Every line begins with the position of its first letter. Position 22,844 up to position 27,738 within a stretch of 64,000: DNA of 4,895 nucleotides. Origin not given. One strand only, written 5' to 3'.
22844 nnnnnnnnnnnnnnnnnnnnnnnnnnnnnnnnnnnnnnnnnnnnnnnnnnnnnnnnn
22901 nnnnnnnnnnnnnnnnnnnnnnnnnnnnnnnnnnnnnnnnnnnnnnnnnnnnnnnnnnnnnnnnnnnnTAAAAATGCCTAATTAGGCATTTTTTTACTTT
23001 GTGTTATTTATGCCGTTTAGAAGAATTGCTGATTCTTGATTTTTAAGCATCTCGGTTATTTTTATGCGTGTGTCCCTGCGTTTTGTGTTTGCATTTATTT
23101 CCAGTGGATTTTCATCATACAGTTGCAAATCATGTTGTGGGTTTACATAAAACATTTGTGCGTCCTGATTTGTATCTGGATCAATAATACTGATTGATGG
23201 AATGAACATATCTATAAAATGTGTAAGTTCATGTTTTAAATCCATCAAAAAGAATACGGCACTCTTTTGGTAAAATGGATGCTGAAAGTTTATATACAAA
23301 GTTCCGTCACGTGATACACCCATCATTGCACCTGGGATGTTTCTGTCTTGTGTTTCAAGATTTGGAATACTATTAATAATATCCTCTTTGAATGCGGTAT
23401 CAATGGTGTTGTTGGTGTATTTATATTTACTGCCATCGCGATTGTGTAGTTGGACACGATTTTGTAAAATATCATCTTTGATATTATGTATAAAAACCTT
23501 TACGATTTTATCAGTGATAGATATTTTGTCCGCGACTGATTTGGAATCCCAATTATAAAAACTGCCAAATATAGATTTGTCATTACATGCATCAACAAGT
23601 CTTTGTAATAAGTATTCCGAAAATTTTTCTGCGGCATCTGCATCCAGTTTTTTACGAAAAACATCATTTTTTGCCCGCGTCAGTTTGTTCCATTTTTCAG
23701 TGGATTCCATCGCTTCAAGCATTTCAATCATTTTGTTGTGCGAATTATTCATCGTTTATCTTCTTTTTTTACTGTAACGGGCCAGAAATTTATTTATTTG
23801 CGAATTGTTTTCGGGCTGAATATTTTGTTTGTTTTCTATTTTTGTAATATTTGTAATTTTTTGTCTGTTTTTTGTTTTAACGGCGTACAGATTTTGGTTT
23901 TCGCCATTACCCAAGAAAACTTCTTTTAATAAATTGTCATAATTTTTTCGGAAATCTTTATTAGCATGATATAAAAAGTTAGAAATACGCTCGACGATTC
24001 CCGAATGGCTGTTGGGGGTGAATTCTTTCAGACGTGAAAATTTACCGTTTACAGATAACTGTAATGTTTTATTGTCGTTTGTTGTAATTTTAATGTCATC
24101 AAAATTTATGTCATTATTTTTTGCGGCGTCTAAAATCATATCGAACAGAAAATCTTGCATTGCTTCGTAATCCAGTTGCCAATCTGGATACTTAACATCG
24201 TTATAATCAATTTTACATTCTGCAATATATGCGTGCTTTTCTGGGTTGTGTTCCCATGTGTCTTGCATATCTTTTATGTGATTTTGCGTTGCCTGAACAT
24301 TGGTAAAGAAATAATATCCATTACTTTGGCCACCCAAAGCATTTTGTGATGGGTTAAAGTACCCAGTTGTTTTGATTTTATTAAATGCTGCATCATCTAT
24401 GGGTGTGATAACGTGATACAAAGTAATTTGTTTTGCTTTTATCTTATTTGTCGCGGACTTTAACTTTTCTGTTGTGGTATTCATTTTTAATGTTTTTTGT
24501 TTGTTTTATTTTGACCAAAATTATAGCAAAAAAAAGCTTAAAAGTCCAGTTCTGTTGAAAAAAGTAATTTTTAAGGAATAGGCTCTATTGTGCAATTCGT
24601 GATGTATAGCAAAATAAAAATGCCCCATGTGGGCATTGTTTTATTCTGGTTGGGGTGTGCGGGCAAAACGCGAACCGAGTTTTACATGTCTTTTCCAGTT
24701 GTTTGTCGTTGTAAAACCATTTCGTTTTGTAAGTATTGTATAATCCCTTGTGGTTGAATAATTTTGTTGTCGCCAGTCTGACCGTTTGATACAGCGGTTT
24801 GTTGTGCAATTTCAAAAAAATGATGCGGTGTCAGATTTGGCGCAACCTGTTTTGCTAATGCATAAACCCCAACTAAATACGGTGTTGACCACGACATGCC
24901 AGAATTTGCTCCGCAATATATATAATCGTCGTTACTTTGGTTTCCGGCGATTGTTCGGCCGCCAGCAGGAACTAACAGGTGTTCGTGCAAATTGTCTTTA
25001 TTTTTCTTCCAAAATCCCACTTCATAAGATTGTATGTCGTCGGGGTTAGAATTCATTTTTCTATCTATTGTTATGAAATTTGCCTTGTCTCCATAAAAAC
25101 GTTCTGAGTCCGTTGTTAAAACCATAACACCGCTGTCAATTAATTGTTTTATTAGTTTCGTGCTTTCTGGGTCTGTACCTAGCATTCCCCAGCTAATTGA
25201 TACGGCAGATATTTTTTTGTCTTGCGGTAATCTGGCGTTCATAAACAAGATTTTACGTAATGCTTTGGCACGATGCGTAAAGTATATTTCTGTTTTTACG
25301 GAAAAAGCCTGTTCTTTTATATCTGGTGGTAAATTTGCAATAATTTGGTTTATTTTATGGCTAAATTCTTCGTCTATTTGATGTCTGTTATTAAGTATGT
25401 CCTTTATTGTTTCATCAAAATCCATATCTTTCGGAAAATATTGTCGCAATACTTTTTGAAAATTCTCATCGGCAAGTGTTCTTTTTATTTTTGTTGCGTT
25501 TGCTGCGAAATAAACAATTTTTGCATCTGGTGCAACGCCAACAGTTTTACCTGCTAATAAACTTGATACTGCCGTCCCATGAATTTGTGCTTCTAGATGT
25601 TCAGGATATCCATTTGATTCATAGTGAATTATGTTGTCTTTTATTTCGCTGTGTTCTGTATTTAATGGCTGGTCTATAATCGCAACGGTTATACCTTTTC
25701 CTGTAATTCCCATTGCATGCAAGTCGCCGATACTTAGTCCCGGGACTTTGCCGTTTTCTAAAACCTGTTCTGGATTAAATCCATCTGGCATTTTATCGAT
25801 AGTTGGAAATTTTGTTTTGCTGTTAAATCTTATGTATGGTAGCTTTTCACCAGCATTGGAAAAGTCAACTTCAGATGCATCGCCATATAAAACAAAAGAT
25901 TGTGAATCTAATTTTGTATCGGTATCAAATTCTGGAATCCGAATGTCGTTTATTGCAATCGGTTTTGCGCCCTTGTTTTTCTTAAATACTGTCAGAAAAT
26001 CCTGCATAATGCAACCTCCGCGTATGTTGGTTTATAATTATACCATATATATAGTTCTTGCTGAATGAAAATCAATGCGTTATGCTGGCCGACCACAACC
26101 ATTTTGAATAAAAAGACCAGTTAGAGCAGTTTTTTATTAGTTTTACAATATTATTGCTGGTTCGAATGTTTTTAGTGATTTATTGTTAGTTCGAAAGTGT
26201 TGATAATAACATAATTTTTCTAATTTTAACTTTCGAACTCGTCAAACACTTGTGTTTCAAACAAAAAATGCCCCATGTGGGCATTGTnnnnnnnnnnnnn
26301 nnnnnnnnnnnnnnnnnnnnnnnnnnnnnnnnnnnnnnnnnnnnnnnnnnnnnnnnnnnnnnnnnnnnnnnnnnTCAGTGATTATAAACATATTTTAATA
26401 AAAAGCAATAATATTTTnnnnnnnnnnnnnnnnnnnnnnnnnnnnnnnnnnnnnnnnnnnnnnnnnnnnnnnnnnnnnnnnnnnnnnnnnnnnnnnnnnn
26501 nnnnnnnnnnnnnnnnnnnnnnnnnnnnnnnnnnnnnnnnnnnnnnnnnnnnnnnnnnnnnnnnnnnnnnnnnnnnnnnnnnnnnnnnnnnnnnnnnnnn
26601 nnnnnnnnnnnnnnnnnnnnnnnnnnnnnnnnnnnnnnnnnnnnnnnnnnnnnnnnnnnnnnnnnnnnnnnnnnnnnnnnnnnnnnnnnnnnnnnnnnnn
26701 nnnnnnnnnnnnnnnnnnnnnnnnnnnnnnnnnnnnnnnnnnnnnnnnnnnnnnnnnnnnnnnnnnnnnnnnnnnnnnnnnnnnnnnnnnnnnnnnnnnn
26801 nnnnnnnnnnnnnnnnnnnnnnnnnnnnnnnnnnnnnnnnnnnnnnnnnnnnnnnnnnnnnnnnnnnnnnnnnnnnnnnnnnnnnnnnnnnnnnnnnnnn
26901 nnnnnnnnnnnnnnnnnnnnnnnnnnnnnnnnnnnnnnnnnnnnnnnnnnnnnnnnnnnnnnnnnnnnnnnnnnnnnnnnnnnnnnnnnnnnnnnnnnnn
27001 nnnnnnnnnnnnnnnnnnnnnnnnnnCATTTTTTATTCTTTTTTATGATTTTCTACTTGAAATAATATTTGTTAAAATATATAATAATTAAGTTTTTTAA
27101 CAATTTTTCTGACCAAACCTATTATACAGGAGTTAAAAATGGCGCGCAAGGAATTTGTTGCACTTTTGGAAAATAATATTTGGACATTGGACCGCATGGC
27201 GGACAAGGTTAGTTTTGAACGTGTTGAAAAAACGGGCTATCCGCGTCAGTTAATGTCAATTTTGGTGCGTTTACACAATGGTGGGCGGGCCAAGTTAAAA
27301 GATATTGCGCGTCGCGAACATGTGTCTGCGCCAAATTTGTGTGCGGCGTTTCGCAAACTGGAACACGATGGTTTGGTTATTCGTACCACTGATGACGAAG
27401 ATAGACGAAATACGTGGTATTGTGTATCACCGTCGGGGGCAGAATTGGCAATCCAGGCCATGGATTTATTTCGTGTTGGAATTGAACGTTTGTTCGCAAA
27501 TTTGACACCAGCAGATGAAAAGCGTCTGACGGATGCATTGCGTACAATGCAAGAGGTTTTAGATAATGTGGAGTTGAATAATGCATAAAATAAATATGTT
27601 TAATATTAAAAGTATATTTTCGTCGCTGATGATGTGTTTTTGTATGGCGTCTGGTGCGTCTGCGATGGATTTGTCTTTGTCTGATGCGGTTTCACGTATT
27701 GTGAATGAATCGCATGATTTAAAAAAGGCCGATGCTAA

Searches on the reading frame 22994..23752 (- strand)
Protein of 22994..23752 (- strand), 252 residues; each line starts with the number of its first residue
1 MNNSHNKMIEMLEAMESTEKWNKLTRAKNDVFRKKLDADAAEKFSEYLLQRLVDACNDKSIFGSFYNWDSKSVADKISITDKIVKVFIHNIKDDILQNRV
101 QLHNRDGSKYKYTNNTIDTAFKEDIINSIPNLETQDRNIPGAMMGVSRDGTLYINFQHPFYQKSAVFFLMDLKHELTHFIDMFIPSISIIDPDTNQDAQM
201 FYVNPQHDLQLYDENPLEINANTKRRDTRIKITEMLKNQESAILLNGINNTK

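Call 18: search_protein_families(library=pfam, proteins=[window:22994-23752:-], max_evalue=0.01)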
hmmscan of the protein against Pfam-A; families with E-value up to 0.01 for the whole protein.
window:22994-23752:- (252 aa): 0 families

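Call 97: search_protein_families(library=ncbifam, proteins=[window:22994-23752:-], max_evalue=1)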
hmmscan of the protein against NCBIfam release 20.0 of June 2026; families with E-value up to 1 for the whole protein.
window:22994-23752:- (252 aa): 1 family
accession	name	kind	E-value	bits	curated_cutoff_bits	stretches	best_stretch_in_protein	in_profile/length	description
TIGR02581.1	cas_cyan_RAMP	equivalog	0.084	12.5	108.05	1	26-126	80-170/216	type III CRISPR-associated RAMP protein Csx7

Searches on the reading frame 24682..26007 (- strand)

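Call 18: search_protein_families(library=pfam, proteins=[window:24682-26007:-], max_evalue=0.01)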
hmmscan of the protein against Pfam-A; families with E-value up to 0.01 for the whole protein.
window:24682-26007:- (441 aa): 2 families
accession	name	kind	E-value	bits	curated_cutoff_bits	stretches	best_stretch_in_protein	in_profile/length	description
PF00082.27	Peptidase_S8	-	1.7e-12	47.7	21.8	1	103-169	1-88/288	Subtilase family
PF09171.15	AGOG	-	0.0049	16.7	26.1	1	199-291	109-201/248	N-glycosylase/DNA lyase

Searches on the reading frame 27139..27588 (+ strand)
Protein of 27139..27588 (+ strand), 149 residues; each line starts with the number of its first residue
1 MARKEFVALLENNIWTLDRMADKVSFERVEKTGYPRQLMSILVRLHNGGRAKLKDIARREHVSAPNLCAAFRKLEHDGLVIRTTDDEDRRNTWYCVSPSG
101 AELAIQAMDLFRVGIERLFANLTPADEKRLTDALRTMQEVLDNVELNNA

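Call 18: search_protein_families(library=pfam, proteins=[window:27139-27588:+], max_evalue=0.01)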
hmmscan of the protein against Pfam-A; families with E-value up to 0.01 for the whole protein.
window:27139-27588:+ (149 aa): 5 families
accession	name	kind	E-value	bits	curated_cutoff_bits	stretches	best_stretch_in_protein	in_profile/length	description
PF01047.28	MarR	-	6.5e-12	45.6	24.6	1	39-91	6-58/59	MarR family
PF12802.13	MarR_2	-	1.6e-06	28.6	27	1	37-90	6-60/61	MarR family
PF13463.12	HTH_27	-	1.1e-05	26.1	22.2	1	44-100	13-68/68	Winged helix DNA-binding domain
PF01638.23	HxlR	-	6.6e-05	23.1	20.8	1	39-104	8-73/91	HxlR-like helix-turn-helix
PF02082.26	Rrf2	-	0.0016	19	30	0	34-80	7-53/132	Iron-dependent Transcriptional regulator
